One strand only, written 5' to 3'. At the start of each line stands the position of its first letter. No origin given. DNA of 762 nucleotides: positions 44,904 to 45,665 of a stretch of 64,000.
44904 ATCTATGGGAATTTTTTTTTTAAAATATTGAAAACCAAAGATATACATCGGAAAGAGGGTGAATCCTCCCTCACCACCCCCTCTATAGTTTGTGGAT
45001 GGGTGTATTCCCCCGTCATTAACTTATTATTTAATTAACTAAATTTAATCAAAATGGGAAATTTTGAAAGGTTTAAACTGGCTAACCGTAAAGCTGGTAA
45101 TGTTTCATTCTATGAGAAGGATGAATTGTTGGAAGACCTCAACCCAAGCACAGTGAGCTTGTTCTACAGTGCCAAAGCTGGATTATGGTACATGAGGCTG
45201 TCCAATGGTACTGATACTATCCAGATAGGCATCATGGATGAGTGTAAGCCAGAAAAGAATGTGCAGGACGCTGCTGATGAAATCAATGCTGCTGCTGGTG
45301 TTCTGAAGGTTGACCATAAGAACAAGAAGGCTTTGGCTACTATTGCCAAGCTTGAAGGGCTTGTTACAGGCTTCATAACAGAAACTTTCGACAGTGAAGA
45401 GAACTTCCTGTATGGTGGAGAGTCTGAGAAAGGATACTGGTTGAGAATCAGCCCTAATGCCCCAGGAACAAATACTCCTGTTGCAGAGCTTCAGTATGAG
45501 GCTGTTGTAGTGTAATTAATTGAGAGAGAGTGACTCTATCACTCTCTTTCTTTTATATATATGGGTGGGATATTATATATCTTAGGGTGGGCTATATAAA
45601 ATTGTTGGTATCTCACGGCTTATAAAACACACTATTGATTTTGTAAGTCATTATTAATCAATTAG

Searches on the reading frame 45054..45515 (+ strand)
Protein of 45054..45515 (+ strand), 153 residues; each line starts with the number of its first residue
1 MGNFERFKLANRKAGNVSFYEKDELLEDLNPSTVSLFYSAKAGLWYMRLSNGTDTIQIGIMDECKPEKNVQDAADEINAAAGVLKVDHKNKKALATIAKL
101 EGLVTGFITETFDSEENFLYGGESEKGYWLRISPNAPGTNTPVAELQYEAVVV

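Call 9: search_protein_families(library=pfam, proteins=[window:45054-45515:+], max_evalue=0.01)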
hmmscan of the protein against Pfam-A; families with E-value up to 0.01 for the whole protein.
window:45054-45515:+ (153 aa): 0 families

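Call 18: find_related_loci(query=window:45054-45515:+, collection=viral_contigs, flank=10000)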
Query window:45054-45515:+ (153 aa) in viral_contigs; peptide patterns used: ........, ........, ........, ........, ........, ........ (x = any residue, [..] = any of these).
34 stretches matched a pattern, but none encodes a relative of the query by tblastn (E <= 1e-3).

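Call 19: find_encoding_contigs(protein=window:45054-45515:+, flank=10000, max_places=10)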
Protein window:45054-45515:+ (153 aa): 3 contigs read that carry it; 1 place shown.
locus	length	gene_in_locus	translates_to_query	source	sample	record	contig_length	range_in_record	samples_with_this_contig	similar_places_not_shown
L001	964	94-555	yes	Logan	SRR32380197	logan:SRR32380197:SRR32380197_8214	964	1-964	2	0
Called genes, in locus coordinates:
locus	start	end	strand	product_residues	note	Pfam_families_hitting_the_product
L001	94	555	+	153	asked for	-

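Call 20: find_homologous_proteins(query=window:45054-45515:+)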
Query window:45054-45515:+ (153 aa): 5 proteins with E <= 0.001 among 29 candidates.
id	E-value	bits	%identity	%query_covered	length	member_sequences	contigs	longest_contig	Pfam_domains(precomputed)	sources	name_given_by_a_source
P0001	7.4e-96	336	100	100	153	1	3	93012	-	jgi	-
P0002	3.7e-90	317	95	100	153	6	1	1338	-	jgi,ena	-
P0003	7.2e-78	278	84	100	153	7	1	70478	-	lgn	-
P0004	4.7e-63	229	70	100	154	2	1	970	-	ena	-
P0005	1.2e-54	202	61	99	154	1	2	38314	-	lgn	-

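Call 21: find_encoding_contigs(protein=P0003, flank=10000, max_places=5)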
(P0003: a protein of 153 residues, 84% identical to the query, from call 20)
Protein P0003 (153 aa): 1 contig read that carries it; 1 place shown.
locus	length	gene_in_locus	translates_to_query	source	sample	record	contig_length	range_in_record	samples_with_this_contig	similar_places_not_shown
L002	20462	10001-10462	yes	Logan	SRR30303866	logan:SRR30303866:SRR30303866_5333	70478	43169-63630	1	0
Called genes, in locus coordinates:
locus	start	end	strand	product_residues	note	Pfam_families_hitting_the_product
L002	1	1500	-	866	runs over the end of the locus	-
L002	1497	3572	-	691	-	-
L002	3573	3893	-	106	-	-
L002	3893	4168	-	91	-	-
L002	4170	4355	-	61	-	-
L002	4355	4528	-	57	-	-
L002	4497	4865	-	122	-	-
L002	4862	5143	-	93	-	PF00216:Bac_DNA_binding (weak)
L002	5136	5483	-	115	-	-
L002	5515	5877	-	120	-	-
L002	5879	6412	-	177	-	PF13489:Methyltransf_23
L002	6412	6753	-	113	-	-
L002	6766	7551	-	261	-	-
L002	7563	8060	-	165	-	-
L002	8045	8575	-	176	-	PF07463:NUMOD4, PF13392:HNH_3 (weak)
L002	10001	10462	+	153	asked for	-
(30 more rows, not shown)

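Call 22: find_encoding_contigs(protein=P0005, flank=10000, max_places=5)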
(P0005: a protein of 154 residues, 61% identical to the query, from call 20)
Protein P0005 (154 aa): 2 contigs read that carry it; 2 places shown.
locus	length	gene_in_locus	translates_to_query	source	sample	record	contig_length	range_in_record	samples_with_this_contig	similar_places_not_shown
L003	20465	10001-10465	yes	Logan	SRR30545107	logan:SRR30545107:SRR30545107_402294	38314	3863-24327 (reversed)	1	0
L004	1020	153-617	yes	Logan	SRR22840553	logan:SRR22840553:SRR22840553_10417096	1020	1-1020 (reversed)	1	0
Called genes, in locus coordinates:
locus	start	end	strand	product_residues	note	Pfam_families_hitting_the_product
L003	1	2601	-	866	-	-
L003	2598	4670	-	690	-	-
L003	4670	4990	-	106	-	-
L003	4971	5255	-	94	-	-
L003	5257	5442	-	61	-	-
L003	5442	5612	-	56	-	-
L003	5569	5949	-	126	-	-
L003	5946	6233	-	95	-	PF00216:Bac_DNA_binding (weak)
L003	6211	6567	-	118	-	-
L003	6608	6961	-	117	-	-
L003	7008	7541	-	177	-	PF13489:Methyltransf_23 (weak)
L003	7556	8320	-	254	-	-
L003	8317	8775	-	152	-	-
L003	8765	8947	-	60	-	-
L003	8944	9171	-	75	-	-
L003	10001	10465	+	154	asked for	-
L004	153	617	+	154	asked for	-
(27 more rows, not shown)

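Call 23: find_encoding_contigs(protein=P0002, flank=10000, max_places=5)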
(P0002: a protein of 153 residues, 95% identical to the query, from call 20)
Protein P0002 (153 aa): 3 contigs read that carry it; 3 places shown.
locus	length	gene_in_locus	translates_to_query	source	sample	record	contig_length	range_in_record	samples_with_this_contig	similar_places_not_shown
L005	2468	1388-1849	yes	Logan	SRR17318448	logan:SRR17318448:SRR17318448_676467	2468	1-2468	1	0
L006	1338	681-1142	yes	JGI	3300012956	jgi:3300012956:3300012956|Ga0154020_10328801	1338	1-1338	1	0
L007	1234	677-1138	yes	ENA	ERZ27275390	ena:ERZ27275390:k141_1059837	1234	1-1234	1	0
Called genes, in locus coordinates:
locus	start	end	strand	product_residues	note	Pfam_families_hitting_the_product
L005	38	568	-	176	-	PF07463:NUMOD4, PF13392:HNH_3 (weak)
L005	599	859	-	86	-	-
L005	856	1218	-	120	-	-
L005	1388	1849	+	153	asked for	-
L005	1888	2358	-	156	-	PF07463:NUMOD4 (weak), PF13392:HNH_3 (weak)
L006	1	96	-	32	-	?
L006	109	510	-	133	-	-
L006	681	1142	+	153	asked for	-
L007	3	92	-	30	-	?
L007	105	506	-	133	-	-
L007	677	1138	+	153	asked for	-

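Call 24: find_encoding_contigs(protein=P0004, flank=10000, max_places=5)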
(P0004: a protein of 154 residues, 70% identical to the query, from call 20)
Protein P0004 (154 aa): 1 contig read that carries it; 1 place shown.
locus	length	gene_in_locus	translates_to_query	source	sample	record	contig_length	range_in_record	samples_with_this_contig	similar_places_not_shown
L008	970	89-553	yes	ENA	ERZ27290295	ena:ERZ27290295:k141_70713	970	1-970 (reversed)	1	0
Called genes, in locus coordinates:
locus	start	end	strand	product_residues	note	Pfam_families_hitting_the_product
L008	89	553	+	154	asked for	-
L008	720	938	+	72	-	-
